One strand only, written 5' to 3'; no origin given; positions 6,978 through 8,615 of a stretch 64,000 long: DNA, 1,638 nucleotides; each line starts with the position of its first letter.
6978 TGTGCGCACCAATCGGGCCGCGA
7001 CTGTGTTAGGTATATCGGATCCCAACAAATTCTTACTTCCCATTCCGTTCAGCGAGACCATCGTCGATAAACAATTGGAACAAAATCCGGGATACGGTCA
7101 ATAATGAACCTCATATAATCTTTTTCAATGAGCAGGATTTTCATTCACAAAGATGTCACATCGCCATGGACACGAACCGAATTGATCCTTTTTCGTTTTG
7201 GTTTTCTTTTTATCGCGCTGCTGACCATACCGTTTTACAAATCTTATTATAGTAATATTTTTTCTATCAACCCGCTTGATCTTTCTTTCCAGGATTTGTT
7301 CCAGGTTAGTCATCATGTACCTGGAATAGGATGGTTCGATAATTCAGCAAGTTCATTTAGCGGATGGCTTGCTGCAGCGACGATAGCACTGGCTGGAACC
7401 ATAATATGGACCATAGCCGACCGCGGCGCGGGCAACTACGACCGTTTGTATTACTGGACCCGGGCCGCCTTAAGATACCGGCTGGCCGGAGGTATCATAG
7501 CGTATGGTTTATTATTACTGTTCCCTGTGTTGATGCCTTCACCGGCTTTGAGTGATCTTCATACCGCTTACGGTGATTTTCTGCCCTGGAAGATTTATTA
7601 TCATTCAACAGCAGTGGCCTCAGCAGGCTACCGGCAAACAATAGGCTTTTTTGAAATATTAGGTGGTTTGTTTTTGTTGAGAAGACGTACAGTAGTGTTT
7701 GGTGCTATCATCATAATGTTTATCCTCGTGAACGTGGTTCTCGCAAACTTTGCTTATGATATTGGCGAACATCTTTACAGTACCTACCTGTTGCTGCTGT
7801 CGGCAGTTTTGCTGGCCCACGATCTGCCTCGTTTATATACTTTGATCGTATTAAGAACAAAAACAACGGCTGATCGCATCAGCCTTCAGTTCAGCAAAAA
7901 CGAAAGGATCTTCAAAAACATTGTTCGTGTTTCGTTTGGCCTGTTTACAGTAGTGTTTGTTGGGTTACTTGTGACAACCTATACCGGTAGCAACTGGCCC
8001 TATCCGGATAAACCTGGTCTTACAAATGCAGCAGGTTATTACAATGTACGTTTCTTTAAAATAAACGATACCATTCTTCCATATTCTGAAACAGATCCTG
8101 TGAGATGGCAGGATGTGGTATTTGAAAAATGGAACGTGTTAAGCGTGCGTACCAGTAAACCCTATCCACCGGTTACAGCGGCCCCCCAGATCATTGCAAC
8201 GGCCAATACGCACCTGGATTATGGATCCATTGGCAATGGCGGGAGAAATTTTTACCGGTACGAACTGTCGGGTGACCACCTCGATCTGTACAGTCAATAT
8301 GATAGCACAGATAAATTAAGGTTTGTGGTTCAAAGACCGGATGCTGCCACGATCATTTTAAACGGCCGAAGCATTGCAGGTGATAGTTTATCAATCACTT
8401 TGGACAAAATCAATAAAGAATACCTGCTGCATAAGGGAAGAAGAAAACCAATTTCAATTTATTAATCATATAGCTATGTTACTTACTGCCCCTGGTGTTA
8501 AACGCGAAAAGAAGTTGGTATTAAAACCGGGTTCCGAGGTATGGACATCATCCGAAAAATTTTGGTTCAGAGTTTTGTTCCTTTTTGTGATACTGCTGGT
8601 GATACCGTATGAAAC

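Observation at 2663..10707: SusC/SusD operon with no glycoside hydrolase, coupled to two 7-TM DoxX/HTTM-like proteins and a secreted beta-sandwich protein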

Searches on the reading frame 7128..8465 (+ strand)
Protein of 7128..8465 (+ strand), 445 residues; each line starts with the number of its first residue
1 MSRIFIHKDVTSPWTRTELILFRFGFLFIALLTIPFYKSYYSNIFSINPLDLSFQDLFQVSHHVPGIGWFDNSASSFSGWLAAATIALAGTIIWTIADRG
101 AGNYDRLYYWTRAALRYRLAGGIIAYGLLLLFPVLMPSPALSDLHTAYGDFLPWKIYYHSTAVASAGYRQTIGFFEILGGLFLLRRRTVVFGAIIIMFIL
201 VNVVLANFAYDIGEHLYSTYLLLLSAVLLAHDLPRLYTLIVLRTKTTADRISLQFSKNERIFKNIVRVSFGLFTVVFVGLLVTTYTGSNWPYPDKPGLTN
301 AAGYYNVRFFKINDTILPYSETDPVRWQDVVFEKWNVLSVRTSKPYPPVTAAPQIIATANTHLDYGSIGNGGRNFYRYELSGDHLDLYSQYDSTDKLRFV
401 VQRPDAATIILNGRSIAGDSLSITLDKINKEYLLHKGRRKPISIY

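Call 3: search_protein_families(library=pfam, proteins=[window:7128-8465:+], max_evalue=0.01)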
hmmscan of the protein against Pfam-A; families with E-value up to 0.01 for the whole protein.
window:7128-8465:+ (445 aa): 0 families

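Call 4: search_protein_families(library=ncbifam, proteins=[window:7128-8465:+], max_evalue=0.01)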
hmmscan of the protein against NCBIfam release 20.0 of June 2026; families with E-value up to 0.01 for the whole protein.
window:7128-8465:+ (445 aa): 0 families

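Call 8: search_protein_families(library=pfam, proteins=[window:7128-8465:+], max_evalue=10)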
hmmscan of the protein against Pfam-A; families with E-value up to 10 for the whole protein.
window:7128-8465:+ (445 aa): 1 family
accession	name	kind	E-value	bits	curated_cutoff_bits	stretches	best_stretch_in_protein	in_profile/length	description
PF20389.3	DUF6684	-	1.5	9.5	24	0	266-286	44-64/79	Family of unknown function (DUF6684)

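Call 9: find_homologous_proteins(query=window:7128-8465:+)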
Query window:7128-8465:+ (445 aa): 463 proteins with E <= 0.001 among 8000 candidates; the best 120 are listed.
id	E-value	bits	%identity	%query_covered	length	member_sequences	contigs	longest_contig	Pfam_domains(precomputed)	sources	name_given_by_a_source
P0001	1.1e-297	1005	100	100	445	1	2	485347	-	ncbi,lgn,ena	-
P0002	5.1e-236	802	79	100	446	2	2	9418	-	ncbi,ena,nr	ncbi:MAG: beta-carotene 15,15'-monooxygenase [Chitinophagaceae bacterium]|nr:MAG: beta-carotene 15,1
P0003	4.8e-209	713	70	100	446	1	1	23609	-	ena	-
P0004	6.0e-148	511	54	100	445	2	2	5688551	-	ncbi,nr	ncbi:MAG: DoxX family protein [Chitinophagaceae bacterium]|nr:DoxX family protein [Chitinophagaceae 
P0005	6.6e-144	498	54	98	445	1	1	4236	-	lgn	-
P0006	8.2e-143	495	53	100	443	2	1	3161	-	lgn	-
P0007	3.0e-140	486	51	100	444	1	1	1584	-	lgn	-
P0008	5.4e-140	485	51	98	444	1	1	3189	-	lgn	-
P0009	1.6e-138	480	52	97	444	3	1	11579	-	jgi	-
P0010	4.1e-134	466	51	97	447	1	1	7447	-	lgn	-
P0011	1.8e-133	464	51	97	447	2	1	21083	-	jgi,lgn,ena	-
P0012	1.9e-133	464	51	97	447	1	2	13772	-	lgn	-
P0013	8.0e-133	462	50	100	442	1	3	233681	-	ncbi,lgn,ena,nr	ncbi:MAG TPA: hypothetical protein PKC39_10875 [Ferruginibacter sp.]|nr:hypothetical protein [Ferrug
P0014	1.1e-132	461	51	98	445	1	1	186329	-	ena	-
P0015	7.0e-132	459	51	97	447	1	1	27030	-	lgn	-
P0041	1.3e-116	408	47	95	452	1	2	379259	-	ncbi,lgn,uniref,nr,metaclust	ncbi:hypothetical protein GA0116948_10535 [Chitinophaga costaii]|uniref:DoxX-like family protein n=1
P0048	3.7e-113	397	46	98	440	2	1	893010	-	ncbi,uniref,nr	ncbi:DoxX family protein [Dyadobacter diqingensis]|uniref:DoxX family protein n=1 Tax=Dyadobacter di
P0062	1.8e-106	375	42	97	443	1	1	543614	-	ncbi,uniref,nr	ncbi:hypothetical protein C3K47_00245 [Solitalea longa]|uniref:DoxX family protein n=1 Tax=Solitalea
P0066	3.7e-105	370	45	95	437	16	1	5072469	-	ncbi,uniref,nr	ncbi:beta-carotene 15,15'-monooxygenase [Pedobacter sp. G11]|uniref:beta-carotene 15,15'-monooxygena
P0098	5.5e-97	344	40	99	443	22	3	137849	-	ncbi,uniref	ncbi:beta-carotene 15,15'-monooxygenase [Sphingobacterium spiritivorum]|uniref:beta-carotene 15,15'-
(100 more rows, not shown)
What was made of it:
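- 7128..8465 (+): Mem1: a 7-TM inner-membrane protein with a C-terminal lipocalin-like 8-stranded barrel (residues ~300-430), predicted to be periplasmic. The family is uncharacterised. 463 homologues were found (call 9).
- Closest known: Thiosulfate:quinone oxidoreductase DoxDA and the wider DoxX / HTTM. Same: Databases label the family DoxX (call 9).
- Several databases label the family DoxX (call 9).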

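Call 12: find_encoding_contigs(protein=P0062, flank=10000, max_places=2)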
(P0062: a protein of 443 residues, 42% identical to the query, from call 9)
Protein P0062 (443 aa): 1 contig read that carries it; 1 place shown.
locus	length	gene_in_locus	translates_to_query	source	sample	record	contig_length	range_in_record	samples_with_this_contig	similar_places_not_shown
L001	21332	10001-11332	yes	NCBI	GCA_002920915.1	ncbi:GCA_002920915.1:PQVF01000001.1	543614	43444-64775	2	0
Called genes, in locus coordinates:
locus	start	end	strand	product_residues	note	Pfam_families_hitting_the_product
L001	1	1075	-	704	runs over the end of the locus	PF02897:Peptidase_S9_N, PF00326:Peptidase_S9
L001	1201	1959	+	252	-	PF00149:Metallophos, PF12850:Metallophos_2 (faint)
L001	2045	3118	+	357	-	PF03462:PCRF, PF00472:RF-1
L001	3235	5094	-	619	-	PF02837:Glyco_hydro_2_N, PF13364:BetaGal_ABD2 (faint), PF22666:Glyco_hydro_2_N2, PF00703:Glyco_hydro_2, PF02836:Glyco_hydro_2_C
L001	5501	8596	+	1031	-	PF13620:CarboxypepD_reg, PF13715:CarbopepD_reg_2, PF07715:Plug, PF00593:TonB_dep_Rec_b-barrel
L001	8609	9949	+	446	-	PF14322:SusD-like_3, PF07980:SusD_RagB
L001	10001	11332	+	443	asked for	-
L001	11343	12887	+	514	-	-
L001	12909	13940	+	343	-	PF14289:DUF4369, PF00578:AhpC-TSA, PF08534:Redoxin, PF00085:Thioredoxin (weak), PF13098:Thioredoxin_2, PF13905:Thioredoxin_8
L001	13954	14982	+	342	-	PF14289:DUF4369, PF00578:AhpC-TSA, PF08534:Redoxin, PF00085:Thioredoxin (weak), PF13905:Thioredoxin_8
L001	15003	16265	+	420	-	PF07690:MFS_1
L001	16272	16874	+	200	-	-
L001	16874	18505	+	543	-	PF00581:Rhodanese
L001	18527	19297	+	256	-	-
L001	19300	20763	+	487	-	PF00939:Na_sulph_symp, PF03600:CitMHS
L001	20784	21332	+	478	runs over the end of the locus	PF00890:FAD_binding_2 (weak), PF01946:Thi4 (faint), PF12831:FAD_oxidored, PF13450:NAD_binding_8, PF01593:Amino_oxidase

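Call 13: find_encoding_contigs(protein=P0041, flank=10000, max_places=2)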
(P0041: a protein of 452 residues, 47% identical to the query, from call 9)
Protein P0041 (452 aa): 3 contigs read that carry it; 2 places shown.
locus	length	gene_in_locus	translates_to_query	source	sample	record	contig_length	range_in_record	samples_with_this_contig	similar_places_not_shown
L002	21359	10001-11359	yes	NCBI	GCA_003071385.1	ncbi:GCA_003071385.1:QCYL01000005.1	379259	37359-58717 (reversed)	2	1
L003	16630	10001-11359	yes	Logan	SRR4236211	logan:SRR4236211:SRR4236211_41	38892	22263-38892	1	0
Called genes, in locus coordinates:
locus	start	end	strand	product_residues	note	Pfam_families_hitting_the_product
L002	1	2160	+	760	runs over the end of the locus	PF00890:FAD_binding_2, PF01134:GIDA (weak), PF01266:DAO (faint), PF07992:Pyr_redox_2 (weak), PF12831:FAD_oxidored, PF13450:NAD_binding_8 (weak)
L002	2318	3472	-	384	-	PF02518:HATPase_c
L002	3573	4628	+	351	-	PF00535:Glycos_transf_2, PF10111:Glyco_tranf_2_2 (weak), PF13641:Glyco_tranf_2_3, PF13632:Glyco_trans_2_3 (faint)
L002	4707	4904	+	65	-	-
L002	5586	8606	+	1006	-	PF13620:CarboxypepD_reg, PF13715:CarbopepD_reg_2, PF07715:Plug, PF00593:TonB_dep_Rec_b-barrel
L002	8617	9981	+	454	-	PF14322:SusD-like_3, PF07980:SusD_RagB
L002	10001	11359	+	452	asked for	-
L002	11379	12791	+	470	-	-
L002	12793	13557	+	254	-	-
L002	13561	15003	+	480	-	PF00753:Lactamase_B, PF00581:Rhodanese (weak)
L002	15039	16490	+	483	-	PF00890:FAD_binding_2 (faint), PF01266:DAO (weak), PF01593:Amino_oxidase (weak), PF01946:Thi4 (weak), PF12831:FAD_oxidored (weak), PF13450:NAD_binding_8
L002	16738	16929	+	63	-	-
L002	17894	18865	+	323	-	PF00561:Abhydrolase_1, PF12146:Hydrolase_4, PF12697:Abhydrolase_6 (weak)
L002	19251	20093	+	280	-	-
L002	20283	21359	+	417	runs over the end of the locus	PF00083:Sugar_tr, PF07690:MFS_1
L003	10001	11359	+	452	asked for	-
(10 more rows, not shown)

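Call 15: find_encoding_contigs(protein=P0048, flank=10000, max_places=1)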
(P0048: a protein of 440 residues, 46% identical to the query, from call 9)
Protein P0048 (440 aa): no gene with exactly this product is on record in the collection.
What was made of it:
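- Tried and rejected: One context look-up failed because the protein was not on record (call 15).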

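Call 16: find_encoding_contigs(protein=P0098, flank=10000, max_places=1)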
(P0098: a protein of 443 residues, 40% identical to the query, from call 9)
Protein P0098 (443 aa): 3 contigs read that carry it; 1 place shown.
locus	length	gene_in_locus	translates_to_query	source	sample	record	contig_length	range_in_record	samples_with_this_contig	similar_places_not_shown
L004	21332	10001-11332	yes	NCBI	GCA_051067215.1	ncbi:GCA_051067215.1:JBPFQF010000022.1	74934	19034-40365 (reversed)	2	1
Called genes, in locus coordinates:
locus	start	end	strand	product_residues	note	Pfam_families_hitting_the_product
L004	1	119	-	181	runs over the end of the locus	PF12867:DinB_2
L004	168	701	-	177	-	PF00027:cNMP_binding (weak)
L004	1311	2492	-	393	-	PF01292:Ni_hydr_CYTB (faint), PF03929:PepSY_TM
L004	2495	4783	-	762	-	PF13620:CarboxypepD_reg, PF13715:CarbopepD_reg_2, PF07715:Plug, PF00593:TonB_dep_Rec_b-barrel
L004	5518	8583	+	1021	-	PF13620:CarboxypepD_reg, PF13715:CarbopepD_reg_2, PF07715:Plug, PF00593:TonB_dep_Rec_b-barrel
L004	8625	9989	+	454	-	PF14322:SusD-like_3, PF12771:SusD-like_2, PF07980:SusD_RagB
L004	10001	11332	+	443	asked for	-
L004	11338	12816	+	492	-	-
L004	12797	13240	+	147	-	PF00581:Rhodanese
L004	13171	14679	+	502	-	PF00753:Lactamase_B, PF00581:Rhodanese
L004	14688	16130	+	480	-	PF00890:FAD_binding_2 (weak), PF01266:DAO (weak), PF01946:Thi4 (weak), PF03486:HI0933_like (faint), PF07992:Pyr_redox_2 (weak), PF12831:FAD_oxidored, PF13450:NAD_binding_8, PF01593:Amino_oxidase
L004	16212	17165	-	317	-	PF00149:Metallophos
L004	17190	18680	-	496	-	PF12771:SusD-like_2, PF12741:SusD-like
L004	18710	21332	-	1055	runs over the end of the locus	PF13715:CarbopepD_reg_2, PF07715:Plug, PF00593:TonB_dep_Rec_b-barrel (faint)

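Call 22: search_solved_structures(query=A2, max_evalue=10)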
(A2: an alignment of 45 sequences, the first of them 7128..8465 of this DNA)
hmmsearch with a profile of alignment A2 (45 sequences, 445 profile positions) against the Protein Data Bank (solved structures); distinct sequences matched with E-value up to 10: 0.

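Call 24: find_related_loci(query=A2, collection=genome_contigs, flank=10000)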
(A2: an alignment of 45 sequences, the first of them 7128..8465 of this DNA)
Query A2 (445 aa) in genome_contigs; peptide patterns used: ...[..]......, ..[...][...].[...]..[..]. (x = any residue, [..] = any of these).
423 stretches matched a pattern; 413 encode a relative of the query (tblastn E <= 1e-3); the best 80 are kept; 80 distinct loci.
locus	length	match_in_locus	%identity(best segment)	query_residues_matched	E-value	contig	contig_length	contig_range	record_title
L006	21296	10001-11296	56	14-445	1e-146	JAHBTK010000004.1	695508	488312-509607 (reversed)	MAG: Chitinophagaceae bacterium isolate ACE_BAC12 BAC12_4, whole genome shotgun sequence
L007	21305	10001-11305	51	14-445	4e-137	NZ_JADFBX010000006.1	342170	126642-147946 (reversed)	Pedobacter sp. MC2016-24 Contig_06, whole genome shotgun sequence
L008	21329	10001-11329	52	1-445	4e-133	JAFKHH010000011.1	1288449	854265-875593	MAG: Filimonas sp. isolate SCN18_14_9_16_R5_B_42_18 SCN18_14_9_16_R5_B_scaffold_0, whole genome shotgun sequence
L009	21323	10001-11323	50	1-444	3e-132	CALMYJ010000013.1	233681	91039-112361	MAG TPA_asm: uncultured Chitinophagaceae bacterium isolate SRR2107179_bin.63_CONCOCT_v1.1_MAG genome assembly, contig: E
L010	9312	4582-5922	48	1-445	1e-128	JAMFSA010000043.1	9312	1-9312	MAG: Mucilaginibacter xinganensis isolate NGEE_A_bin37 k127_293870, whole genome shotgun sequence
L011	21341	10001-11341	48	1-445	1e-127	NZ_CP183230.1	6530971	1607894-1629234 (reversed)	Mucilaginibacter sp. X5P1 chromosome, complete genome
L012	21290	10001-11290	49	10-444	2e-124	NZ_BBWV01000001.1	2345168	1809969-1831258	Flavihumibacter petaseus NBRC 106054, whole genome shotgun sequence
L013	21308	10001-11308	44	11-444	4e-112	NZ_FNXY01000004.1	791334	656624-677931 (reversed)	Dyadobacter koreensis strain DSM 19938, whole genome shotgun sequence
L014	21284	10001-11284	43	14-444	2e-110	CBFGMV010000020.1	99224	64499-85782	MAG TPA_asm: uncultured Dyadobacter sp. isolate ERR5385024_concoct_9 genome assembly, contig: ERZ27258638.53, whole geno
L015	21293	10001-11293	46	9-444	3e-109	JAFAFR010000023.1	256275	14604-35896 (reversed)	MAG: Bacteroidetes bacterium isolate OH_SBlB_183 k127_284960, whole genome shotgun sequence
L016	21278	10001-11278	45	23-445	7e-108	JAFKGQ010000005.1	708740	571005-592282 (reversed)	MAG: Chitinophagaceae bacterium isolate SCN18_31_3_15_R5_B_50_32 SCN18_31_3_15_R5_B_scaffold_11, whole genome shotgun se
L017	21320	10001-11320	46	1-442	2e-107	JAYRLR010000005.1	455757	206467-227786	MAG: Mucilaginibacter sp. isolate XM2_XAASGE2bin.14 NODE_16_length_455757_cov_3.480835, whole genome shotgun sequence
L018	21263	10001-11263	46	22-445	9e-107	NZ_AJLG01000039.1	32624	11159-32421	Pedobacter agri PB92 contig00039, whole genome shotgun sequence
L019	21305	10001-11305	42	12-444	2e-106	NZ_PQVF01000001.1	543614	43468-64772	Solitalea longa strain HR-AV HR-AV_1, whole genome shotgun sequence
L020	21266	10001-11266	44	21-445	2e-105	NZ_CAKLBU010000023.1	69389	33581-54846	Pedobacter sp. Leaf250, whole genome shotgun sequence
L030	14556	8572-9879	42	12-445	6e-97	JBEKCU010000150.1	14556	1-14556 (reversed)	MAG: Candidatus Acidiferrales bacterium isolate SPRUCE 167 SPRUCE_167_150, whole genome shotgun sequence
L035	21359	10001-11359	37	1-444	7e-95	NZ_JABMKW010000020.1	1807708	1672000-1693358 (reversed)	Pedobacter panaciterrae strain LMG 23400 Contig_23_79.0141, whole genome shotgun sequence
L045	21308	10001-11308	40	14-444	1e-92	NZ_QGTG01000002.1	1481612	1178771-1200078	Chitinophaga sp. S165 Ga0215878_102, whole genome shotgun sequence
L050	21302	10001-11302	39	12-444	6e-92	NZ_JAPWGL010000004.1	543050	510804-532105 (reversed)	Pedobacter rhodius strain SJ11 contig4, whole genome shotgun sequence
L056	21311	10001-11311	39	7-445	4e-91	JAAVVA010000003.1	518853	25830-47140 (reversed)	Acidobacteriaceae bacterium dw_441 3, whole genome shotgun sequence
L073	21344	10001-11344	37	5-444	2e-89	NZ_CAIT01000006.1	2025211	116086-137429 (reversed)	Fibrisoma limi BUZ 3 strain type strain:BUZ 3, whole genome shotgun sequence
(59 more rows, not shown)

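Call 31: predict_structure(alignment_id=A2)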
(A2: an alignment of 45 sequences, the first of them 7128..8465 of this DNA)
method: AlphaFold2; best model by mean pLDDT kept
length: 445 residues; sequences in the alignment: 45
mean_pLDDT: 87.0   pTM: 0.85
mean pLDDT of the five models: 87.0, 86.4, 86.0, 85.5, 85.3
residues with pLDDT >= 90: 263; 70-90: 131; 50-70: 31; < 50: 20
segments of 3 or more residues with pLDDT < 50: 1-11, 439-445
pLDDT, mean of each block of 10 residues (from residue 1): 45 78 95 90 90 90 80 72 96 89 83 95 95 89 92 92 78 96 93 96 93 89 95 87 80 82 94 96 90 90 95 92 90 95 88 66 79 93 92 88 95 90 94 63 43
secondary structure, 60 per line:
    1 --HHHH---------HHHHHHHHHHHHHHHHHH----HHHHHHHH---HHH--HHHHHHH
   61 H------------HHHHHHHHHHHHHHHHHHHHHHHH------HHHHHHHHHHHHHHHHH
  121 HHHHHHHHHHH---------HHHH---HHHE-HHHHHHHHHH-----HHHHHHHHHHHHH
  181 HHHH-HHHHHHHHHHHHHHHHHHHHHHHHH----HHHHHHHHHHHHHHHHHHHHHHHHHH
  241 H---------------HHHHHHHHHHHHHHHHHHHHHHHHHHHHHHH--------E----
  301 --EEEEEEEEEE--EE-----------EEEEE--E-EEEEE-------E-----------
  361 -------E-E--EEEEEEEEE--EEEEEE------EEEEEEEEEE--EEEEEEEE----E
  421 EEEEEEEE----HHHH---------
elements in order: H3-6 H16-33 H38-45 H54-61 H74-97 H104-131 H141-144 H153-162 H168-184 H186-210 H215-241 H257-287 E303-312 E328-332 E337-341 E373-381 E384-389 E396-405 E408-415 E420-428 H433-436
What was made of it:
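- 7128..8465 (+): AF2 pLDDT 87 (call 31).
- On Lipocalin/calycin fold (Mem C-terminal domain): The AF2 model has 8 strands between residues 303 and 428 and a helix at 433-436 (call 31).
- Checked: The AlphaFold2 model (pLDDT 87) has 7 TM helices and a C-terminal soluble domain of about 158 aa (call 31).
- Mem1/2 are 7-TM proteins, not lipoproteins (call 31).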
